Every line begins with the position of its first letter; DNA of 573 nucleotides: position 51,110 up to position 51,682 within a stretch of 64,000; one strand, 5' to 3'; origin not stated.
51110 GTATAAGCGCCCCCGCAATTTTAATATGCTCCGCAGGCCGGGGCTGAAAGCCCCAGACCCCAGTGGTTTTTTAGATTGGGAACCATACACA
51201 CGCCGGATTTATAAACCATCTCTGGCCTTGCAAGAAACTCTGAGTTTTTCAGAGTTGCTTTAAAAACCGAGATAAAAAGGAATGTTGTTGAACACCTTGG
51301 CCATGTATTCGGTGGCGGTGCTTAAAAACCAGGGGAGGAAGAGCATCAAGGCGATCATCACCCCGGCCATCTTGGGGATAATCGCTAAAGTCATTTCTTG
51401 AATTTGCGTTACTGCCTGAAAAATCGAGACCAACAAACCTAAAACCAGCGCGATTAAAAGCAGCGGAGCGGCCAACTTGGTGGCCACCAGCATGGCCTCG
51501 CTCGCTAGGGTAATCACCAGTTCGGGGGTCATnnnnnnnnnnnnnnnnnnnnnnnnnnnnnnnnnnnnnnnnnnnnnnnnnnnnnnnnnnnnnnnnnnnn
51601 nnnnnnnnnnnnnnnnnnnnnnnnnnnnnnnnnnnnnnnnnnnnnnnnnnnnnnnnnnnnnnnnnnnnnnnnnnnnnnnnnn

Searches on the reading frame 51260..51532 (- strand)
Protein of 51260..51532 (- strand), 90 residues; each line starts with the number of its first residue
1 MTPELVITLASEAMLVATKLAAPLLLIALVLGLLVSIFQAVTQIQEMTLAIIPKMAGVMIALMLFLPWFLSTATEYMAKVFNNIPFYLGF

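Call 22: search_protein_families(library=pfam, proteins=[window:51260-51532:-], max_evalue=0.001)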
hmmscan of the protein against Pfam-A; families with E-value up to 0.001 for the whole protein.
window:51260-51532:- (90 aa): 1 family
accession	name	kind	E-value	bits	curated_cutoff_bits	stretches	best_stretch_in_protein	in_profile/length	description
PF01313.24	Bac_export_3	-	2.2e-25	88.8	25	1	6-77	2-73/74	Bacterial export proteins, family 3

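Call 24: find_encoding_contigs(protein=window:51260-51532:-, flank=10000, max_places=6)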
Protein window:51260-51532:- (90 aa): no gene with exactly this product is on record in the collection.
